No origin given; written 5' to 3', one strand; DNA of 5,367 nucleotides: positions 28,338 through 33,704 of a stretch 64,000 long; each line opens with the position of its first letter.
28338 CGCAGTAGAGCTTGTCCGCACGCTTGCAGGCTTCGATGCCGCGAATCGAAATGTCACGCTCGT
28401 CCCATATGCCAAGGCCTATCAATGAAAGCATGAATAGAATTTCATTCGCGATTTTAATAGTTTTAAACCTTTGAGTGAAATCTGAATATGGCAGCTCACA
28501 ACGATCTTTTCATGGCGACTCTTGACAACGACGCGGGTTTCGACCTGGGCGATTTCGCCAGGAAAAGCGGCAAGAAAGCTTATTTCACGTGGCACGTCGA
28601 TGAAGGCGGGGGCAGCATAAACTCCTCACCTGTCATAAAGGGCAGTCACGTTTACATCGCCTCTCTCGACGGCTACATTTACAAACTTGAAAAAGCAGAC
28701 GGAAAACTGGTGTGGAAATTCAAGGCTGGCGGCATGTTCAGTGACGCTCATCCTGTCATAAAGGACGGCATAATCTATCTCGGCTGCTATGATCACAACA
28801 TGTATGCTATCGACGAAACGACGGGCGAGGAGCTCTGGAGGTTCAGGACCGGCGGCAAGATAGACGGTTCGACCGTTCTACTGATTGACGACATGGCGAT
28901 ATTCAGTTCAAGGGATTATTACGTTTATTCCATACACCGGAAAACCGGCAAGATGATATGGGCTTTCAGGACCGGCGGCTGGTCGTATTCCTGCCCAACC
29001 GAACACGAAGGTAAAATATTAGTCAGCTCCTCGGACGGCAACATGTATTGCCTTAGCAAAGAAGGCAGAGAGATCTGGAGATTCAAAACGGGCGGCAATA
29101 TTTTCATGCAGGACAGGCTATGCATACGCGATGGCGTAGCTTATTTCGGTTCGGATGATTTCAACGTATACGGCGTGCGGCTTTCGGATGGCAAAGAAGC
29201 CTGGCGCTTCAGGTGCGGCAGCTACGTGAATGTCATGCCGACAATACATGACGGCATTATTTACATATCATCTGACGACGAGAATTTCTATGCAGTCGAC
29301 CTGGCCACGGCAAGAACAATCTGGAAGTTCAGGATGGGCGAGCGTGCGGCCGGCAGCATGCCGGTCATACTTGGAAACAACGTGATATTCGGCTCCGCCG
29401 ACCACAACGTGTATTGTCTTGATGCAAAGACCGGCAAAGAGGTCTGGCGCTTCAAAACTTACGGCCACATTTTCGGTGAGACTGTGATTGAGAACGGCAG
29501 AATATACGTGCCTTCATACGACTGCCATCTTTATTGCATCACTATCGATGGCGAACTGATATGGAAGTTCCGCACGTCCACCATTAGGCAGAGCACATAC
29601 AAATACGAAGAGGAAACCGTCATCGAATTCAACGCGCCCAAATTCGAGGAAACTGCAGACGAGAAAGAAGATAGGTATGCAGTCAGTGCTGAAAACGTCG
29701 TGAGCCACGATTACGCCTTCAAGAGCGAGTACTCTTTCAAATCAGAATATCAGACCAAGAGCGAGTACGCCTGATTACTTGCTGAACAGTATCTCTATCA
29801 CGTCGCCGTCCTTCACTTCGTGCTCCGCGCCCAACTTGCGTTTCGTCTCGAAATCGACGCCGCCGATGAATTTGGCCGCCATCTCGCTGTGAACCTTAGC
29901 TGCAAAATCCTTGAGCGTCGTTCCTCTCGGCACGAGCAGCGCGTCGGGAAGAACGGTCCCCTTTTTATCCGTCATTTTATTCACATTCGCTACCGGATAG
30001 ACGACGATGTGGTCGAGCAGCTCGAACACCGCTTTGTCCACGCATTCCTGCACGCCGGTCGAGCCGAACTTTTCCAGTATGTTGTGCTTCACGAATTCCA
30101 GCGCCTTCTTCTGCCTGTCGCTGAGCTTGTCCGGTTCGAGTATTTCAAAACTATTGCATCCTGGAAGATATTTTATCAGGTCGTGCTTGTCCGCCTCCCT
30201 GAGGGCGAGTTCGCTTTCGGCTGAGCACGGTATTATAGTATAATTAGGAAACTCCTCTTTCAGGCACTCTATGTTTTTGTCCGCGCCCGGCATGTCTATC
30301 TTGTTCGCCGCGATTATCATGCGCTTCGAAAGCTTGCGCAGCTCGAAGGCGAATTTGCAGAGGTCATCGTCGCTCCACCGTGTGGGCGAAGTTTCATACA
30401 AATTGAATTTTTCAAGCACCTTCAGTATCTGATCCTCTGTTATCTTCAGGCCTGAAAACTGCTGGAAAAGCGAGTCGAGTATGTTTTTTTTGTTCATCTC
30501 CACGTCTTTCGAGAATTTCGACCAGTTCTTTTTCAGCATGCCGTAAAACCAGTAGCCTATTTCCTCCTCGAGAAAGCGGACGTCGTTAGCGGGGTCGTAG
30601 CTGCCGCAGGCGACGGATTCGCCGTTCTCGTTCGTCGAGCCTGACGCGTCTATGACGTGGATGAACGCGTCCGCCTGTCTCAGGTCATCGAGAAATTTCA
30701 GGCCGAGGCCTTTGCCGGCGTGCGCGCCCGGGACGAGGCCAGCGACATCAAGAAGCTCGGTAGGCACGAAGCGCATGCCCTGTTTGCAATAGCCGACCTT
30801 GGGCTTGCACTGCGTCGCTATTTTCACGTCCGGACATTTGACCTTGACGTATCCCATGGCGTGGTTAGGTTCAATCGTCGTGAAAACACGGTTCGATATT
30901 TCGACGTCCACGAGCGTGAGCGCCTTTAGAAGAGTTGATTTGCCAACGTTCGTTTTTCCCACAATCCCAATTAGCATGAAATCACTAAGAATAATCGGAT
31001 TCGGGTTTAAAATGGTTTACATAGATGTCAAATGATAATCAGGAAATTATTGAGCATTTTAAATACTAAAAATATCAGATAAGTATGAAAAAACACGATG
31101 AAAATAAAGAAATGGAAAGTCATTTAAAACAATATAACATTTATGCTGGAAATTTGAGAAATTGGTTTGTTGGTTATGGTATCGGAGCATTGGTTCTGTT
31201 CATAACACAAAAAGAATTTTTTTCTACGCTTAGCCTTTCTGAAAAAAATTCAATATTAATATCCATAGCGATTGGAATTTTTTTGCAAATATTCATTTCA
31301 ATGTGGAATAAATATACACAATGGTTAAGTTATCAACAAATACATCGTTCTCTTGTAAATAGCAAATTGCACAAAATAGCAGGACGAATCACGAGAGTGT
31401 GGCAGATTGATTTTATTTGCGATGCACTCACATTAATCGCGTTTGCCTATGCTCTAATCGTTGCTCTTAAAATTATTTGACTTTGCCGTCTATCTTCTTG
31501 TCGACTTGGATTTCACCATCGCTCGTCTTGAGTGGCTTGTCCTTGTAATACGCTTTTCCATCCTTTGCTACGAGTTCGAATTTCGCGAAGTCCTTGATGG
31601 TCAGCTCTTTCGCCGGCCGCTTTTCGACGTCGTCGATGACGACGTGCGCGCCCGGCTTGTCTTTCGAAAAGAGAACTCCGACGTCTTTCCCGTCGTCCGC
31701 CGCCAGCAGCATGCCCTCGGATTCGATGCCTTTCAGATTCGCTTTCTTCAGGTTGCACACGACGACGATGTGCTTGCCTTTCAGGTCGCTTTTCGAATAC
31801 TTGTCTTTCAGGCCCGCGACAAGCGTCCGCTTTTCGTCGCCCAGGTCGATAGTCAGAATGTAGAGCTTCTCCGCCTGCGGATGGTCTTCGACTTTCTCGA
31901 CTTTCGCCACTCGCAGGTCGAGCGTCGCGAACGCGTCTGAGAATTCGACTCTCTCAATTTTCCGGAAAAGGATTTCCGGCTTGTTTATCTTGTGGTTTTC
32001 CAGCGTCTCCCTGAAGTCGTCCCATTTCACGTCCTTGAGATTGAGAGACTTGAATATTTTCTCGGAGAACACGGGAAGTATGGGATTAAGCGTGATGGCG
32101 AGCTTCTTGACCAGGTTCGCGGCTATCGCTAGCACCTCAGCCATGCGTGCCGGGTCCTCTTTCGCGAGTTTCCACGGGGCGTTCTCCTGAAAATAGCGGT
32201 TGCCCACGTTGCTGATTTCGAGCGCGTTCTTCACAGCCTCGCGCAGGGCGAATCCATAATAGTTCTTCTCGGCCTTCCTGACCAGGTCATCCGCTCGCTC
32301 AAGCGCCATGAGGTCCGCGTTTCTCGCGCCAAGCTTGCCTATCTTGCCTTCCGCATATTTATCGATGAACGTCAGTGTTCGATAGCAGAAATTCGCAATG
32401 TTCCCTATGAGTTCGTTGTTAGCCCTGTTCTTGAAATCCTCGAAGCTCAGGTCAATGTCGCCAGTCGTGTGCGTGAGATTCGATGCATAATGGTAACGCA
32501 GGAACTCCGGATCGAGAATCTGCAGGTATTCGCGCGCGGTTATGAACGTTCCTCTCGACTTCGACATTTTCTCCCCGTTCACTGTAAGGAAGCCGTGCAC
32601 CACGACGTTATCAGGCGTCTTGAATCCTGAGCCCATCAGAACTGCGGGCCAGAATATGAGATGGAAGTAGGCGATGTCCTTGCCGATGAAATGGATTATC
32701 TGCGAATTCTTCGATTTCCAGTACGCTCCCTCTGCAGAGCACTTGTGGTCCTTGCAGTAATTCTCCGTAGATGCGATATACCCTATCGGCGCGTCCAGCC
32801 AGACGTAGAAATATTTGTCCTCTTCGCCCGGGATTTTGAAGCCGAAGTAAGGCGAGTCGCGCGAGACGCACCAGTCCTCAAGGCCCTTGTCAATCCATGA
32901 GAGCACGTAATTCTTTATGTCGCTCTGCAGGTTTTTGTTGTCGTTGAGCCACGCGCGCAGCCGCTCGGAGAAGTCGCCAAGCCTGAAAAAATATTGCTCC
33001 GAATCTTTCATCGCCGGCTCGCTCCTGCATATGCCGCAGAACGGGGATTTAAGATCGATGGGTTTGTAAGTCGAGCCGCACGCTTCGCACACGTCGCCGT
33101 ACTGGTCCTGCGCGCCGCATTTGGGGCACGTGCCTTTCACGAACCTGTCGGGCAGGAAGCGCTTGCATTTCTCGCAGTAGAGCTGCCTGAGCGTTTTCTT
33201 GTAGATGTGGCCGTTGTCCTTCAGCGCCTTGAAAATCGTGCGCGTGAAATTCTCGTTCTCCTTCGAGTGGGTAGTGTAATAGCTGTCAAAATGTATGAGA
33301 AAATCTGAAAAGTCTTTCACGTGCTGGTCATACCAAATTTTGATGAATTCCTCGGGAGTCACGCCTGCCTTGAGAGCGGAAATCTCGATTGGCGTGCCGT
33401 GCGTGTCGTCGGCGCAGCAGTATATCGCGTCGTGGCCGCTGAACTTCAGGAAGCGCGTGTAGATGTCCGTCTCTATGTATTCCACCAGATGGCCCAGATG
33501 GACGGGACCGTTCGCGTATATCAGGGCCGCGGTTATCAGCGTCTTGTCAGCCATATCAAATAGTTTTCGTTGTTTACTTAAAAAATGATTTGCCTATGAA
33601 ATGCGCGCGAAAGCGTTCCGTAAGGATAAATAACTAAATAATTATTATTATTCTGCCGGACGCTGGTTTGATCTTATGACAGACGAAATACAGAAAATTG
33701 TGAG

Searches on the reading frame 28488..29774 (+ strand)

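Call 17: search_protein_families(library=pfam, proteins=[window:28488-29774:+], max_evalue=0.001)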
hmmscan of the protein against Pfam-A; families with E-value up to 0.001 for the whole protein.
window:28488-29774:+ (428 aa): 5 families
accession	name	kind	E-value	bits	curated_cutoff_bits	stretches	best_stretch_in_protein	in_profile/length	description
PF13570.13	Beta-prop_ACSF4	-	1.6e-62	212.2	133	2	41-253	48-263/329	Beta-alanine-activating enzyme, beta-propeller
PF13360.13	PQQ_2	-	5.2e-52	177.3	27.6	4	106-239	6-142/233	Outer membrane protein assembly factor BamB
PF25292.1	Beta-prop_CGLA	-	1.1e-18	68.2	26.8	1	174-202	44-72/316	Lambda-carrageenase beta-propeller domain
PF01011.28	PQQ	-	1.2e-18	67.6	26.7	2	85-126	49-90/595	Glucose/ethanol/alcohol dehydrogenase, beta-propeller domain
PF23414.1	Beta-prop_EML_2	-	2.6e-05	24.2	90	0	261-324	16-79/266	Echinoderm microtubule-associated protein second beta-propeller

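Call 94: search_protein_families(library=ncbifam, proteins=[window:28488-29774:+], max_evalue=0.01)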
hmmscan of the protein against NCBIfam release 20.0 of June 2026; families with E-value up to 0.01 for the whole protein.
window:28488-29774:+ (428 aa): 9 families
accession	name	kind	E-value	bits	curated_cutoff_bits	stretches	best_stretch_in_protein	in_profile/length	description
TIGR03300.1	assembly_YfgL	equivalog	1.2e-41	142.6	285.2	3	246-365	56-175/377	outer membrane protein assembly factor BamB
NF053615.1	SerThrKinAfsKStmc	equivalog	1.1e-38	133.5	1300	3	44-190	656-800/809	protein serine/threonine kinase AfsK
NF008351.0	PRK11138.1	equivalog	1.3e-29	102.9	423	4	41-120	109-187/394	outer membrane protein assembly factor BamB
TIGR03075.1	PQQ_enz_alc_DH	subfamily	2.8e-27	95.5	480.05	2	238-334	50-158/530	PQQ-dependent dehydrogenase, methanol/ethanol family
TIGR04528.1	acido_non_PQQ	subfamily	7.4e-24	84.4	650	3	248-322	51-128/493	acido-empty-quinoprotein group A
TIGR03074.1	PQQ_membr_DH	subfamily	1.9e-09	36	832.65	1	285-324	202-241/783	membrane-bound PQQ-dependent dehydrogenase, glucose/quinate/shikimate family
NF041516.1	PA2928_fam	subfamily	9.2e-08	31.8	70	1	267-331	71-136/376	PA2928 family protein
NF050114.1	Rv3212_fam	equivalog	0.0024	17.1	150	0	287-323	63-98/393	Rv3212 family protein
NF040673.1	PLuB_PQQ_rpt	exception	0.0028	16.7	250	0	262-323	264-326/395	PLuB system PQQ-binding repeat protein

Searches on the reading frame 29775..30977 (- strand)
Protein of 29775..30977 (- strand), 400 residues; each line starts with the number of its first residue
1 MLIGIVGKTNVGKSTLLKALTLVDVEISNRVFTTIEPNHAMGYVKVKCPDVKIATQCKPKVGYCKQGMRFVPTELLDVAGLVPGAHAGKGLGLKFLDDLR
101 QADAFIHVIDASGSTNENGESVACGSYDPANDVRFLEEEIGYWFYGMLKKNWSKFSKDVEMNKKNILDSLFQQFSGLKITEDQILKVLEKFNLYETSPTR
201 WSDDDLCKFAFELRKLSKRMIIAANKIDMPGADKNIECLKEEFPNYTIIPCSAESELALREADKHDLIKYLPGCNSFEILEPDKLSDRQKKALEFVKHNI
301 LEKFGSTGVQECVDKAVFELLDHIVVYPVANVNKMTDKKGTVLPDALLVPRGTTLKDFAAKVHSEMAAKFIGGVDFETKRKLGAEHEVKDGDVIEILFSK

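Call 17: search_protein_families(library=pfam, proteins=[window:29775-30977:-], max_evalue=0.001)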
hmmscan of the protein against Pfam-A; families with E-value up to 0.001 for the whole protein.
window:29775-30977:- (400 aa): 5 families
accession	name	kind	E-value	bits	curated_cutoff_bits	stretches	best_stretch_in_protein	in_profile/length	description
PF08438.16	YGR210-like_G4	-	1.3e-38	132.1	24.7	1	223-331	1-108/108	Obg-like GTPase YGR210-like, G4 motif-containing domain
PF01926.29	MMR_HSR1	-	8.5e-16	58.5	21.9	1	3-115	2-90/113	50S ribosome-binding GTPase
PF02824.27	TGS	-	1.2e-10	41.7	22.2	1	342-397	4-59/60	TGS domain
PF02421.24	FeoB_N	-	6.9e-05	22.9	27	0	3-40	3-40/156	Ferrous iron transport protein B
PF00009.33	GTP_EFTU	-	0.00022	21.3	26.5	0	3-30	6-33/188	Elongation factor Tu GTP binding domain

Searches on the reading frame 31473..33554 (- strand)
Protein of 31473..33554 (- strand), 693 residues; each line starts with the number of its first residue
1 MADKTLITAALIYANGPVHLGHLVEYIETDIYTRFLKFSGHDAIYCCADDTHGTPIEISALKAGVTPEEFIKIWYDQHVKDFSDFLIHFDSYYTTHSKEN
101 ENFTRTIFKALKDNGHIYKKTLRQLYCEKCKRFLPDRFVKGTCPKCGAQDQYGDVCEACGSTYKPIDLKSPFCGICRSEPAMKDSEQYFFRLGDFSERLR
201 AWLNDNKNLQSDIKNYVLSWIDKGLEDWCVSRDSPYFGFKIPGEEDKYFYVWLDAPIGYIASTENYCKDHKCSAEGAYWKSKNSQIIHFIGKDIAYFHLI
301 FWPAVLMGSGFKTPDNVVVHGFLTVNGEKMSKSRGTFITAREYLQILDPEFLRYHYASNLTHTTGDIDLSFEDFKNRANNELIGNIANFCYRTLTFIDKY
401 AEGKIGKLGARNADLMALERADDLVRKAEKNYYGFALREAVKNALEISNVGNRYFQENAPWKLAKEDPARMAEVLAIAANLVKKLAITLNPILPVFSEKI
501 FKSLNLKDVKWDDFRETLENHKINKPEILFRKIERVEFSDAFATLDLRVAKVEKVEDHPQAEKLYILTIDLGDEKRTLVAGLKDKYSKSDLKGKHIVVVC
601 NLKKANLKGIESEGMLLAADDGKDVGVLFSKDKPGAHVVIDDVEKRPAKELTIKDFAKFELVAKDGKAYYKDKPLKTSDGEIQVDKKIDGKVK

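Call 17: search_protein_families(library=pfam, proteins=[window:31473-33554:-], max_evalue=0.001)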
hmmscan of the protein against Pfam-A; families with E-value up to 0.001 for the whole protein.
window:31473-33554:- (693 aa): 7 families
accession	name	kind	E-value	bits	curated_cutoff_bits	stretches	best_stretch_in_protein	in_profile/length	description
PF09334.17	tRNA-synt_1g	-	1.8e-150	501.5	20.1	1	6-394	2-391/391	tRNA synthetases class I (M)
PF01588.26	tRNA_bind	-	6.4e-27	93.9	27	1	547-629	1-86/96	Putative tRNA binding domain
PF00133.28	tRNA-synt_1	-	1.9e-17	63.6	22.7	1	13-242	33-244/414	tRNA synthetases class I (I, L, M and V)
PF19303.5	Anticodon_3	-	4.3e-17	62.8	23.5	1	406-537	5-139/152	Anticodon binding domain of methionyl tRNA ligase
PF01406.26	tRNA-synt_1e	-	1.9e-11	44.3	27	1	287-359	210-283/301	tRNA synthetases class I (C) catalytic domain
PF01921.24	tRNA-synt_1f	-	6e-09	35.7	27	1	310-369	263-322/360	tRNA synthetases class I (K)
PF08264.19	Anticodon_1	-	2.3e-07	31.2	25.1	1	417-519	4-89/148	Anticodon-binding domain of tRNA ligase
